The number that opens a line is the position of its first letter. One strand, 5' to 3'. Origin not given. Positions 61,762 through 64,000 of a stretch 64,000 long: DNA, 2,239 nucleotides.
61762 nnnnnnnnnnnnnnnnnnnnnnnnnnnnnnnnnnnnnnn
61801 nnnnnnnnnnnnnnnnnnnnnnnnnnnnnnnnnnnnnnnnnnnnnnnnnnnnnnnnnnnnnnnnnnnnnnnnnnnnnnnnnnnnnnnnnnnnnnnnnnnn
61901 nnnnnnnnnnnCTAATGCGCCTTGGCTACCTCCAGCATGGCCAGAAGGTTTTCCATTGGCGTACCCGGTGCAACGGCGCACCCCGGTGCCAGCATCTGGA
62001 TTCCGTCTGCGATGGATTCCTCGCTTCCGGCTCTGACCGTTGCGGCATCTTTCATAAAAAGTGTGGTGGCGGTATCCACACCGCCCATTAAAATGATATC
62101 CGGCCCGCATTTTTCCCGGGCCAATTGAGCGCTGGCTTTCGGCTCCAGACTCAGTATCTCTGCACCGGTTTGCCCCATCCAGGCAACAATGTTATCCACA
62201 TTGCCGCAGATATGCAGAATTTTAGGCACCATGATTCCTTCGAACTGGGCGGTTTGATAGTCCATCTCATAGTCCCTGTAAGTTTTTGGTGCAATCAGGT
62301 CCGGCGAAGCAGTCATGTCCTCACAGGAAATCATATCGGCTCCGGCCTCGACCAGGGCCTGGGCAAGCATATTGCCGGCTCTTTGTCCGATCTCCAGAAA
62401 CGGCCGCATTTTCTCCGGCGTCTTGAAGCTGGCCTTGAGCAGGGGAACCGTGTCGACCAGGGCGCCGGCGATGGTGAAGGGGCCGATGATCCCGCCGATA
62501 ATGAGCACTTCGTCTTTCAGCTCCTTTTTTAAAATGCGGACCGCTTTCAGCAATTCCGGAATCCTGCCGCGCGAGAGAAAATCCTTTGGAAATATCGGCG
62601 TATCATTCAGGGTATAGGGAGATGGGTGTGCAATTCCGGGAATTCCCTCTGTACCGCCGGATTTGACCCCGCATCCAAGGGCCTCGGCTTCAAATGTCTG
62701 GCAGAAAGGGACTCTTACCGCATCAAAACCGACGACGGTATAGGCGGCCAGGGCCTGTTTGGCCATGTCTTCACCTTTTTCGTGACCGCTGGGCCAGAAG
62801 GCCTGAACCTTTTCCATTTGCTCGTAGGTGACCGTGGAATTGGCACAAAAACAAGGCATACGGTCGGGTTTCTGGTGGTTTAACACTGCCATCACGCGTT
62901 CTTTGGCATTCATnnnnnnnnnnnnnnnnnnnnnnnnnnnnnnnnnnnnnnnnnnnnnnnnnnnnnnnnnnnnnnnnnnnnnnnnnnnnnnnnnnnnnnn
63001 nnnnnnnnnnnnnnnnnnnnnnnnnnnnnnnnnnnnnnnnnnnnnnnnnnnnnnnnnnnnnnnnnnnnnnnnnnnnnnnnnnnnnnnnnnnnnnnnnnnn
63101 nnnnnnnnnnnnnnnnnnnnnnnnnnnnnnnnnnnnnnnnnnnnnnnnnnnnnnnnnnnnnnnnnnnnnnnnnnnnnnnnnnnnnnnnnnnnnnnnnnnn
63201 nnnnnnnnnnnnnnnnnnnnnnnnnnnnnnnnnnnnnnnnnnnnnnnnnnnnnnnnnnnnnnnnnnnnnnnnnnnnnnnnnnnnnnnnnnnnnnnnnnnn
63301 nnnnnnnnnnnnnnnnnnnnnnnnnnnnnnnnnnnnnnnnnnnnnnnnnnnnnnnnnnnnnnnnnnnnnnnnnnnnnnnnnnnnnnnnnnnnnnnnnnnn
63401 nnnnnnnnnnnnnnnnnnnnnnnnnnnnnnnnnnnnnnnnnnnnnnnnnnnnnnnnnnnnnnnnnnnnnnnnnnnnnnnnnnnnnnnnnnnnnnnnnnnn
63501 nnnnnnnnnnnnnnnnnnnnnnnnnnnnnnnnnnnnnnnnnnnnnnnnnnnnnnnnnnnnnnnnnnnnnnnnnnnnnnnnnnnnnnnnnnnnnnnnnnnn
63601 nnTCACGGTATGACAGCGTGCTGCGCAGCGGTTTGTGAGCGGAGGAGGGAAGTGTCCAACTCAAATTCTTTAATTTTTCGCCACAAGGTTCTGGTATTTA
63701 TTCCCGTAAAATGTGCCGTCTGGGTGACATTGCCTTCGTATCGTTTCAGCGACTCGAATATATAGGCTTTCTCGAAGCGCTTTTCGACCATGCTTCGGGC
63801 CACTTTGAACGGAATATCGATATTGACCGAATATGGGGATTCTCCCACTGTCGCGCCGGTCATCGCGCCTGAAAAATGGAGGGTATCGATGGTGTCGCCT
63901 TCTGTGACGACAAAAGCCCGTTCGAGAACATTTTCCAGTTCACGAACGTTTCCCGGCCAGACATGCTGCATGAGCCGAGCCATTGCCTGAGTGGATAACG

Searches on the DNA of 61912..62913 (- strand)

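Call 16: search_rna_families(sources=[L001, L002, L003, L004, L005, L006, L007, L008, L009, L010, L011, L012, L013, L014, L015, L016, L017, L018], threshold=gathering)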
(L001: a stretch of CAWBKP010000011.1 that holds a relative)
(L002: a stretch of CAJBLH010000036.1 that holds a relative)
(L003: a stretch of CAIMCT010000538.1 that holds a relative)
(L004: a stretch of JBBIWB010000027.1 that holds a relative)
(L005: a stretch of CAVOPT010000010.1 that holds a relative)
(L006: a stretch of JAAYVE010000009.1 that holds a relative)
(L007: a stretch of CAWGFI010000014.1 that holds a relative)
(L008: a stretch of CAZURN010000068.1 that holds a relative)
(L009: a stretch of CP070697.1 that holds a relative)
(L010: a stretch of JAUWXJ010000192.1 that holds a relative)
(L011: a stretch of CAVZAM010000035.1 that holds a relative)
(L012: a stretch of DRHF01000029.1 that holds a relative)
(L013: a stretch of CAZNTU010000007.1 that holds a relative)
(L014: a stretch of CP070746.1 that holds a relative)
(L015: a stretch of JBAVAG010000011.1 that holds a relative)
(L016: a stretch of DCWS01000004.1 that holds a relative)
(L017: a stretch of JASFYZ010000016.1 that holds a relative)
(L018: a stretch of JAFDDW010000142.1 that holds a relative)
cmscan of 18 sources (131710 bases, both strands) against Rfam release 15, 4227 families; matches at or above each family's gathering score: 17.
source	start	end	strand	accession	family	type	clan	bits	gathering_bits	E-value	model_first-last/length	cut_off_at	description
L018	2403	2502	+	RF02509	PYLIS_2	Cis-reg;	-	84.1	36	1.1e-18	1-100/100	no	Pyrrolysine insertion sequence mtbB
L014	2320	2419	+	RF02509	PYLIS_2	Cis-reg;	-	83.7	36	1.4e-18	1-100/100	no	Pyrrolysine insertion sequence mtbB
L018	823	922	+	RF02510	PYLIS_3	Cis-reg;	-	78.4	38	5.3e-14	1-100/100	no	Pyrrolysine insertion sequence mttB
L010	3790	3889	+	RF02510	PYLIS_3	Cis-reg;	-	78.2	38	5.8e-14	1-100/100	no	Pyrrolysine insertion sequence mttB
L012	397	496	+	RF02509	PYLIS_2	Cis-reg;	-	76.6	36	1.7e-16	1-100/100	no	Pyrrolysine insertion sequence mtbB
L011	3038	3206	+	RF00174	Cobalamin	Cis-reg; riboswitch;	CL00101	65.6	31.5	1.2e-13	1-189/189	no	Cobalamin riboswitch aptamer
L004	3155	3319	+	RF00174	Cobalamin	Cis-reg; riboswitch;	CL00101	64.6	31.5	2.2e-13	1-189/189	no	Cobalamin riboswitch aptamer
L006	2845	3037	+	RF00174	Cobalamin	Cis-reg; riboswitch;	CL00101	61.3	31.5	2e-12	1-189/189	no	Cobalamin riboswitch aptamer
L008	3056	3256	+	RF00174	Cobalamin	Cis-reg; riboswitch;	CL00101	60.3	31.5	3.9e-12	1-189/189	no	Cobalamin riboswitch aptamer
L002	3009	3275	+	RF00174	Cobalamin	Cis-reg; riboswitch;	CL00101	55.7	31.5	8.3e-11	1-189/189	no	Cobalamin riboswitch aptamer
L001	3024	3271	+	RF00174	Cobalamin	Cis-reg; riboswitch;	CL00101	54.6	31.5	1.7e-10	1-189/189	no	Cobalamin riboswitch aptamer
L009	2818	3099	+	RF00174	Cobalamin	Cis-reg; riboswitch;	CL00101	52.9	31.5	5.1e-10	1-189/189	no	Cobalamin riboswitch aptamer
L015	1824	1991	+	RF00174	Cobalamin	Cis-reg; riboswitch;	CL00101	49.4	31.5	5.2e-09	1-189/189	no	Cobalamin riboswitch aptamer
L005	3053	3258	+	RF00174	Cobalamin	Cis-reg; riboswitch;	CL00101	49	31.5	6.6e-09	1-189/189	no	Cobalamin riboswitch aptamer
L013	2990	3202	+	RF00174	Cobalamin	Cis-reg; riboswitch;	CL00101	48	31.5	1.3e-08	45-169/189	no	Cobalamin riboswitch aptamer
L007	3000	3195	+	RF00174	Cobalamin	Cis-reg; riboswitch;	CL00101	47.8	31.5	1.5e-08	1-189/189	no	Cobalamin riboswitch aptamer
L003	3017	3278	+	RF00174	Cobalamin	Cis-reg; riboswitch;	CL00101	46.6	31.5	3.3e-08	1-189/189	no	Cobalamin riboswitch aptamer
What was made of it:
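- On Cobalamin riboswitch (Rfam RF00174): Twelve orthologous loci score 46.6-65.6 bits (call 16).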

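Call 17: search_rna_families(sources=[L019, L020, L021, L022, L023, L024, L025, L026, L027, L028, L029, L030, L031, L032, L033, L034, L035, L036], threshold=gathering)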
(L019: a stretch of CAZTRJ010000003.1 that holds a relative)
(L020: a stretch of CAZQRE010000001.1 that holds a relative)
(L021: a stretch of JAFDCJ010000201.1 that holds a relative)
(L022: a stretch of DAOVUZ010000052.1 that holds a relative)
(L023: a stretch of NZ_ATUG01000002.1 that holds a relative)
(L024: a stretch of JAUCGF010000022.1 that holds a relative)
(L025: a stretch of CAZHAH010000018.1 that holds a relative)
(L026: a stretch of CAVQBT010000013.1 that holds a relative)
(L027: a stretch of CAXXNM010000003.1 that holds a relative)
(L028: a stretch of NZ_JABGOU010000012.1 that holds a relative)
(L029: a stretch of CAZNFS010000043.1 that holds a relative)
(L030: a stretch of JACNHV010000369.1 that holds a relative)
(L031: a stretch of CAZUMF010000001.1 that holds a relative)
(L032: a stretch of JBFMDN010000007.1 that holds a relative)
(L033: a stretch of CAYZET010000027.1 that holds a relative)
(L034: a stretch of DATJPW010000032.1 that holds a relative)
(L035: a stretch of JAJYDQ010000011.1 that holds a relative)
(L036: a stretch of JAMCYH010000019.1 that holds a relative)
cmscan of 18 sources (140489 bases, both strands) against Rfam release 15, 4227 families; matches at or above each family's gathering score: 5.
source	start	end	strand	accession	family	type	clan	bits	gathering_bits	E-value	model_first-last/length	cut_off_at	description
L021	2375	2474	+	RF02509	PYLIS_2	Cis-reg;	-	85.7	36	3.9e-19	1-100/100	no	Pyrrolysine insertion sequence mtbB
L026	3140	3239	+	RF02509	PYLIS_2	Cis-reg;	-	84.3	36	1e-18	1-100/100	no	Pyrrolysine insertion sequence mtbB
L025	2424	2523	+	RF02509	PYLIS_2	Cis-reg;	-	81.2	36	8.5e-18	1-100/100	no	Pyrrolysine insertion sequence mtbB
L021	790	889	+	RF02510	PYLIS_3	Cis-reg;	-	80.5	38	1.7e-14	1-100/100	no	Pyrrolysine insertion sequence mttB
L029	2262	2361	+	RF02509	PYLIS_2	Cis-reg;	-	77.7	36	8.8e-17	1-100/100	no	Pyrrolysine insertion sequence mtbB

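Call 18: search_rna_families(sources=[L037, L038, L039, L040, L041, L042, L043, L044, L045, L046, L047, L048, L054, L060, L049, L050], threshold=gathering)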
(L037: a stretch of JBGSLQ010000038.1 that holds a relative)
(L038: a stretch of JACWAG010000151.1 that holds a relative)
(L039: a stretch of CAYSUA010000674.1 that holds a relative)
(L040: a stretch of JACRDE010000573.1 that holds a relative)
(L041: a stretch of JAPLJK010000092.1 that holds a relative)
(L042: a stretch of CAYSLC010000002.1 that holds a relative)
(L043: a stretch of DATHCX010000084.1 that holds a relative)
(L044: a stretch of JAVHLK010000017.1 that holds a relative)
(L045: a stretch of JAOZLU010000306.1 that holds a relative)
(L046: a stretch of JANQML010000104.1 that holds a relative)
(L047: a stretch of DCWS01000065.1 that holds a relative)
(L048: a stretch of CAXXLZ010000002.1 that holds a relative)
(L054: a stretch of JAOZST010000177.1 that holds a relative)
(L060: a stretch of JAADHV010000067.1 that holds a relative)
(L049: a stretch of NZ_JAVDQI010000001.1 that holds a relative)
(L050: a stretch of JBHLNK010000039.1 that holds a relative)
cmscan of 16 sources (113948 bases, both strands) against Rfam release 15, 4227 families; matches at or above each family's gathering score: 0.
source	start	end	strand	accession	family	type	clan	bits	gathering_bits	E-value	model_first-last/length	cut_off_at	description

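Call 56: search_rna_families(sources=[L032, L035, L037, L043, L017, L023, L027], threshold=evalue, max_evalue=1)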
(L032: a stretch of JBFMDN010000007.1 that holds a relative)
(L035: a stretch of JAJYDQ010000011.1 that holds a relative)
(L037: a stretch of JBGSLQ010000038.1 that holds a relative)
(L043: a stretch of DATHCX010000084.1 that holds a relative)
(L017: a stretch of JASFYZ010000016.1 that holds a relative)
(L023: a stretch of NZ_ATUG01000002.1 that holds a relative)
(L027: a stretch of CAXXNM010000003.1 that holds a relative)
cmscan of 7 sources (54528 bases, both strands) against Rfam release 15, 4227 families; matches with E-value up to 1: 5.
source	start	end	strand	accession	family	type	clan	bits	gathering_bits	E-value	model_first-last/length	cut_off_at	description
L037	2210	2266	+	RF03769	mir-3913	Gene; miRNA;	-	27.2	100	0.35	24-77/100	no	mir-3913 microRNA precursor family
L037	2213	2263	-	RF03769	mir-3913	Gene; miRNA;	-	25.7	100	0.9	27-74/100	no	mir-3913 microRNA precursor family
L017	2485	2554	+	RF01012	mir-628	Gene; miRNA;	-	23.9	75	0.82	1-77/77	no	mir-628 microRNA precursor family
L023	3093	3185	+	RF01730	Termite-leu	Cis-reg;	-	23.8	51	0.79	1-78/78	no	Termite-leu RNA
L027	6779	6855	+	RF01196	snoZ30a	Gene; snRNA; snoRNA; CD-box;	-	23.5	80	0.37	1-92/92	no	Small nucleolar RNA Z30a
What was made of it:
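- No RF00174 signal is found in L017, L023 or L027 even at E <= 1 (call 56).
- Tried and rejected: Nothing was found even at E <= 1 (call 56).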

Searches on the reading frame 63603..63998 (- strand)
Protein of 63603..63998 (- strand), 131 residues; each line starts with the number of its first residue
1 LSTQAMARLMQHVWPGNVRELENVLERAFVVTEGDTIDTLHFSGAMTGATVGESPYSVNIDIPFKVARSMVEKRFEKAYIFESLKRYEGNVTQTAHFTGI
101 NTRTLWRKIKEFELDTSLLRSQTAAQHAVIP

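Call 7: search_protein_families(library=pfam, proteins=[window:63603-63998:-])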
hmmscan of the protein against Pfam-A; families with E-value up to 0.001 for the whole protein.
window:63603-63998:- (131 aa): 2 families
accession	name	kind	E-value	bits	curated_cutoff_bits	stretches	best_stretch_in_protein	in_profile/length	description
PF25601.1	AAA_lid_14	-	1.1e-14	54.5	27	1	1-49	29-77/87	AAA+ ATPase lid domain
PF02954.25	HTH_8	-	5.1e-10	39.4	22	1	74-112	4-42/42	Bacterial regulatory protein, Fis family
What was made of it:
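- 63603..64000 (-): 3' end of the EBP1 gene. EBP1 is an NtrC-type sigma-54 activator (receiver, AAA+ and HTH_8 domains). The gene is cut off by the window end. Pfam AAA_lid_14 and HTH_8 match the window fragment (call 7).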

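Call 8: search_protein_families(library=ncbifam, proteins=[window:63603-63998:-])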
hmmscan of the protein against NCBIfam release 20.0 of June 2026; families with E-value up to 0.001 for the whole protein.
window:63603-63998:- (131 aa): 24 families
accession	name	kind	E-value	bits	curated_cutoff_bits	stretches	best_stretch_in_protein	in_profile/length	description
NF051870.1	NAssimRespRegNtrX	equivalog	3.3e-18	65.8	600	1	1-111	337-449/452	nitrogen assimilation response regulator NtrX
NF008469.0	PRK11361.1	equivalog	6.4e-16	58.1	714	1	3-115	347-457/461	acetoacetate metabolism transcriptional regulator AtoC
NF050807.1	TransRegFlbDCaul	equivalog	8.1e-16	57.9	750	1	1-116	320-442/454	sigma-54-dependent transcriptional regulator FlbD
NF008485.2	PRK11388.1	equivalog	1.5e-14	53.3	551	1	3-117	532-640/643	dihydroxyacetone kinase operon transcriptional regulator DhaR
TIGR02915.1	PEP_resp_reg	equivalog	8.1e-13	48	502.6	1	2-114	342-444/445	PEP-CTERM-box response regulator transcription factor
NF041906.1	V4R_TF_MobR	exception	3.8e-12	45.5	999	1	1-111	434-543/544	phenol degradation transcriptional regulator MobR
NF011695.0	PRK15115.1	equivalog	3.9e-12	45.7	763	1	2-117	338-441/445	two-component system response regulator GlrR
TIGR01818.1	ntrC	equivalog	9e-12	44.5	558.6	1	1-111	336-462/463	nitrogen regulation protein NR(I)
NF041552.1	TF_PrdR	equivalog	1.7e-11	43.2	795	1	2-112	470-576/577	sigma-54 dependent transcriptional regulator PrdR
NF007689.0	PRK10365.1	equivalog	2.5e-11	43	760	1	3-109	343-439/441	sigma-54-dependent response regulator transcription factor ZraR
NF011953.0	PRK15424.1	equivalog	6.8e-11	41.5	703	1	4-112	437-534/538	propionate catabolism operon regulatory protein PrpR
TIGR02329.1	propionate_PrpR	equivalog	1.1e-10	40.8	499.2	1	7-110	425-525/526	propionate catabolism operon regulatory protein PrpR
TIGR01817.1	nifA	equivalog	1.5e-10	40.5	528.85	1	1-44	397-440/534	nif-specific transcriptional activator NifA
NF003451.0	PRK05022.1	equivalog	3.9e-10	39.1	476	1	1-114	392-510/512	nitric oxide reductase transcriptional regulator NorR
NF041946.1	LuxO_transreg_Vib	equivalog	1.7e-09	37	800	1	2-113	336-461/463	quorum-sensing sigma-54 dependent transcriptional regulator LuxO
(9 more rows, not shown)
